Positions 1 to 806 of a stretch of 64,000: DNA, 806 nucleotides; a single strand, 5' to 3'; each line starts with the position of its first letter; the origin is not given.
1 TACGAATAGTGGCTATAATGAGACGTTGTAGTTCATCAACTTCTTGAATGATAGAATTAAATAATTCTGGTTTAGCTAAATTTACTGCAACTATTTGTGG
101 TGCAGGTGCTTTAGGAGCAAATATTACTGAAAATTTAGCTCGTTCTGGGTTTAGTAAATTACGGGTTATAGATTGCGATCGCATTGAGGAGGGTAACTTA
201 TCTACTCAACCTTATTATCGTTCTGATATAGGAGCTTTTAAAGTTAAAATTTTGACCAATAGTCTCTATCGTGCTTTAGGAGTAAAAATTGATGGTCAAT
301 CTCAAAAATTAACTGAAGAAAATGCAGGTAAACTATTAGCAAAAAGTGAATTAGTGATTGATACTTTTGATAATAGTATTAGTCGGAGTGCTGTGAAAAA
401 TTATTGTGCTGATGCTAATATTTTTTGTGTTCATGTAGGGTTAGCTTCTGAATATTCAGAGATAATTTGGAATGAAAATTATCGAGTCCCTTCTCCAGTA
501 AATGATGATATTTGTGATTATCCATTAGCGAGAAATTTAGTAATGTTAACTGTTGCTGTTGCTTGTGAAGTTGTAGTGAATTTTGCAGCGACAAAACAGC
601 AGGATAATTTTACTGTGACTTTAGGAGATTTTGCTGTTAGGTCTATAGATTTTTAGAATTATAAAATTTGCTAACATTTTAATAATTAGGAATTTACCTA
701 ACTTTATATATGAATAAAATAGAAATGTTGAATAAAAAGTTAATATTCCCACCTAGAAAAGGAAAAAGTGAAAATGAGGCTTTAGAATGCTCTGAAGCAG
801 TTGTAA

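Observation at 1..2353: Candidate defence operon: unknown upstream gene, short E1-like (ThiF) protein, then fused ABC-ATPase-DUF4435/TOPRIM (PARIS AriAB-like or OLD-like) nuclease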

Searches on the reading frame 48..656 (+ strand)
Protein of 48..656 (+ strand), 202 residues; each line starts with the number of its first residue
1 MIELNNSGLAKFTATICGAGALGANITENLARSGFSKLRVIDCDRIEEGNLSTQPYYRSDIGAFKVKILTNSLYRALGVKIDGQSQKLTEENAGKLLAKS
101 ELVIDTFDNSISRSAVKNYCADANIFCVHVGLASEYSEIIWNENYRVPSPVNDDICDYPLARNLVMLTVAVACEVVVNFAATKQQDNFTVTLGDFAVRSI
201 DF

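Call 3: search_protein_families(library=pfam, proteins=[window:48-653:+], max_evalue=1)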
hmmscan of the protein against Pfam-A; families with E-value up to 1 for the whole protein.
window:48-653:+ (202 aa): 4 families
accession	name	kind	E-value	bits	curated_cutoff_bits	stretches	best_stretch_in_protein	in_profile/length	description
PF00899.27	ThiF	-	4.9e-23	81.9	28.1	1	9-135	18-146/238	ThiF family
PF13241.12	NAD_binding_7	-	0.13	13.3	22.1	1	11-130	7-92/104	Putative NAD(P)-binding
PF02737.24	3HCDH_N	-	0.14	12.5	22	1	14-43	2-30/180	3-hydroxyacyl-CoA dehydrogenase, NAD binding domain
PF02254.24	TrkA_N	-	0.15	12.8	23.8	1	15-45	2-31/116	TrkA-N domain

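Call 4: search_protein_families(library=padloc, proteins=[window:48-653:+], max_evalue=1)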
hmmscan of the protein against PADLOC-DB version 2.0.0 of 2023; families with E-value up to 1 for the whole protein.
window:48-653:+ (202 aa): 32 families (the best 25 are shown)
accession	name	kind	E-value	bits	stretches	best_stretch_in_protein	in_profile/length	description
PDLC00844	E1-E2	-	5.4e-14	49.7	1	7-108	272-376/489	E1-E2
PDLC00848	E1-E2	-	1.3e-13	48.1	1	10-106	373-472/607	E1-E2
PDLC00839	E1-E2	-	1.8e-12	44.3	1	9-109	368-471/602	E1-E2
PDLC00857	E1-E2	-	4.1e-12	43.4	1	10-113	345-448/589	E1-E2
PDLC00855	E1-E2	-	4.7e-12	43.7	1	5-111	296-410/579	E1-E2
PDLC00832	E1-E2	-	5.7e-10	36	1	6-79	333-406/588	E1-E2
PDLC00836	E1-E2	-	1.4e-09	35.1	1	9-107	339-441/602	E1-E2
PDLC00829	E1-E2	-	1.6e-09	35.4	1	9-124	169-287/426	E1-E2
PDLC00835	E1-E2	-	2.1e-09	34.3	1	15-117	377-481/778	E1-E2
PDLC00856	E1-E2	-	4.9e-09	33.2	1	16-119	327-432/573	E1-E2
PDLC00830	E1-E2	-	7.3e-08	29.1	1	8-113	307-413/551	E1-E2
PDLC00837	E1-E2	-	8e-08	29.5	1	8-76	322-394/593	E1-E2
PDLC00847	E1-E2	-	1.5e-07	28.2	1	9-132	284-409/523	E1-E2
PDLC00827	E1-E2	-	2.5e-07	27.4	1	10-108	331-430/711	E1-E2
PDLC00850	E1-E2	-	5e-07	26.5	1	12-111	315-410/566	E1-E2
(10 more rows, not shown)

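Call 5: search_protein_families(library=ncbifam, proteins=[window:48-653:+], max_evalue=1)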
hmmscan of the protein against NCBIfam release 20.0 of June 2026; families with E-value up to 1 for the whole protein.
window:48-653:+ (202 aa): 22 families
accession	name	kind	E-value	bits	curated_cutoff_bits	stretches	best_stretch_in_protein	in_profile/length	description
NF006395.0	PRK08644.1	equivalog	8.1e-25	87.7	159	1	8-123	27-143/215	sulfur carrier protein ThiS adenylyltransferase ThiF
TIGR02354.1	thiF_fam2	equivalog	1.5e-21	77.2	152.2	1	9-119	19-130/200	thiamine biosynthesis protein ThiF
TIGR02356.1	adenyl_thiF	equivalog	5.5e-18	65.1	275.25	1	14-129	24-141/203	thiazole biosynthesis adenylyltransferase ThiF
NF058523.1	6A-MBL_cap2_3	equivalog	3.4e-14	52.3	320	1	10-106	297-398/665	anti-phage 6A-MBL system cap2_3 protein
NF004281.0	PRK05690.1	subfamily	5.2e-14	52.1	266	1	14-126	35-149/250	molybdopterin-synthase adenylyltransferase MoeB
NF047750.1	SAMPActivE1UbaA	equivalog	6.7e-13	48.6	450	1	13-129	34-152/270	SAMP-activating enzyme E1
NF006444.0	PRK08762.1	equivalog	5e-12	45.1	449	1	12-130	148-268/387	molybdopterin-synthase adenylyltransferase MoeB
NF004111.0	PRK05600.1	equivalog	6.2e-11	42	437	1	15-111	45-143/371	ThiF family adenylyltransferase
TIGR02355.1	moeB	equivalog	7.2e-11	41.9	376.55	1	14-125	27-140/240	molybdopterin-synthase adenylyltransferase MoeB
TIGR03736.1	PRTRC_ThiF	hypoth_equivalog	2.1e-10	40.3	144.75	1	21-141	21-151/245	PRTRC system ThiF family protein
NF009123.0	PRK12475.1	subfamily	3.7e-10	39.6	510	1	14-135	27-152/338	MoeB/ThiF family adenylyltransferase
NF005902.0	PRK07878.1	equivalog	3.8e-09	35.9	647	1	15-120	46-153/392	adenylyltransferase/sulfurtransferase MoeZ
NF006204.0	PRK08328.1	equivalog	9.1e-09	35.2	339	1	10-137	26-156/231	hypothetical protein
NF005646.0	PRK07411.1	equivalog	1.1e-07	31.3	633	1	16-122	42-151/390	molybdopterin-synthase adenylyltransferase MoeB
NF011696.0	PRK15116.1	equivalog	6e-07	29.4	304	1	14-133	33-155/268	tRNA cyclic N6-threonylcarbamoyladenosine(37) synthase TcdA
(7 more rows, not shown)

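Call 6: find_encoding_contigs(protein=window:48-656:+, flank=10000, max_places=6)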
Protein window:48-656:+ (202 aa): 2 contigs read that carry it; 1 place shown.
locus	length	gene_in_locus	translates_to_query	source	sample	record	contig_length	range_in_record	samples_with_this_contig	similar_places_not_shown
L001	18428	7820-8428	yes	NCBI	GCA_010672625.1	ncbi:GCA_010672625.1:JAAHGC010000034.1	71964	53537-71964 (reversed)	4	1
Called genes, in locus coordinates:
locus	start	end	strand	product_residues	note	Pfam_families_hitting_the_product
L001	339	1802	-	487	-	PF03050:DDE_Tnp_IS66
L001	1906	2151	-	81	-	PF13384:HTH_23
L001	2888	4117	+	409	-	PF18047:PatG_D, PF18065:PatG_C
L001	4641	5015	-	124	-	-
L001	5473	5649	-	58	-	-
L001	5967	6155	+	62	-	-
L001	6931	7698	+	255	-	-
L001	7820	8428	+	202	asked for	PF00899:ThiF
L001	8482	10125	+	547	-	PF00005:ABC_tran (faint), PF13304:AAA_21, PF14491:DUF4435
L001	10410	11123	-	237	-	PF02915:Rubrerythrin, PF00301:Rubredoxin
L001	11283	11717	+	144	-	PF01475:FUR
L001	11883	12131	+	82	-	-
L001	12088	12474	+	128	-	PF00903:Glyoxalase, PF13669:Glyoxalase_4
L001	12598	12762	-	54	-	-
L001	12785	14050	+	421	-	PF00515:TPR_1 (weak), PF13414:TPR_11, PF00515:TPR_1, PF13414:TPR_11, PF00515:TPR_1, PF07719:TPR_2, PF13414:TPR_11, PF13432:TPR_16, +26 more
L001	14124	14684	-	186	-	PF05685:Uma2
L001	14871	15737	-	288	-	PF01263:Aldose_epim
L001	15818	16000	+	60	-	-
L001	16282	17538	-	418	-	PF07689:KaiB, PF00512:HisKA, PF02518:HATPase_c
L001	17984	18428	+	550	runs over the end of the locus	PF09852:DUF2079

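Call 9: search_protein_families(library=pfam, proteins=[L001:6931-7695:+, L001:5967-6152:+, L001:4641-5066:-, L001:2888-4114:+, L001:2300-2644:+], max_evalue=1)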
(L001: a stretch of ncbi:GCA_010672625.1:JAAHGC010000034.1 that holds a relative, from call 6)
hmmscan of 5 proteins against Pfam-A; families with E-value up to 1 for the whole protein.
L001:6931-7695:+ (255 aa): 0 families

L001:5967-6152:+ (62 aa): 0 families

L001:4641-5066:- (141 aa): 5 families
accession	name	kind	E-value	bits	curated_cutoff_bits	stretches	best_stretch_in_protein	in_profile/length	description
PF10393.14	Matrilin_ccoil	-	0.013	15.7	26.3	1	112-133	23-44/45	Trimeric coiled-coil oligomerisation domain of matrilin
PF04102.17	SlyX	-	0.023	15.7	30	0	112-134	32-54/67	SlyX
PF07716.20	bZIP_2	-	0.18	12.3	22.3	0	15-44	24-53/54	Basic region leucine zipper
PF20042.4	DUF6444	-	0.19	12.8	27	0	106-134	13-41/85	Family of unknown function (DUF6444)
PF02185.22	HR1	-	0.95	9.9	33.1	0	99-134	18-56/67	Hr1 repeat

L001:2888-4114:+ (409 aa): 2 families
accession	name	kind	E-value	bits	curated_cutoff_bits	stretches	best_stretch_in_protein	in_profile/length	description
PF18065.6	PatG_C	-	9.2e-36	122.8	25.9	1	301-408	2-109/115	PatG C-terminal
PF18047.6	PatG_D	-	3.7e-18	66.4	27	1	142-253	1-108/111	PatG Domain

L001:2300-2644:+ (115 aa): 2 families
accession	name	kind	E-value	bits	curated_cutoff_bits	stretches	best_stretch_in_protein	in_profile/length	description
PF00082.27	Peptidase_S8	-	3e-06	27.2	21.8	1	17-113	89-194/288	Subtilase family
PF07602.17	DUF1565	-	0.08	12.7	20.3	1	25-79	149-198/257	Protein of unknown function (DUF1565)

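Call 10: search_protein_families(library=padloc, proteins=[L001:6931-7695:+, L001:5967-6152:+, L001:4641-5066:-], max_evalue=1)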
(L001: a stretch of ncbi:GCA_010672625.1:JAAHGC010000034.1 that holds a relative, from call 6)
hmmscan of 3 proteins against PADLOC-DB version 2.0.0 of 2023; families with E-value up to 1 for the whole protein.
L001:6931-7695:+ (255 aa): 1 family
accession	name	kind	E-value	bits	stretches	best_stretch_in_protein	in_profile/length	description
PDLC02883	DpdH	-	0.046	9.9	1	138-203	767-835/1013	DpdH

L001:5967-6152:+ (62 aa): 0 families

L001:4641-5066:- (141 aa): 2 families
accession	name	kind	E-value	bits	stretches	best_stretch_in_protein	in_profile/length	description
PDLC01605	Csx27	-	0.025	13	1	9-67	57-111/206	CAS-VI-B; associated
PDLC03863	LmuB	-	0.034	10.8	1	14-83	232-300/610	-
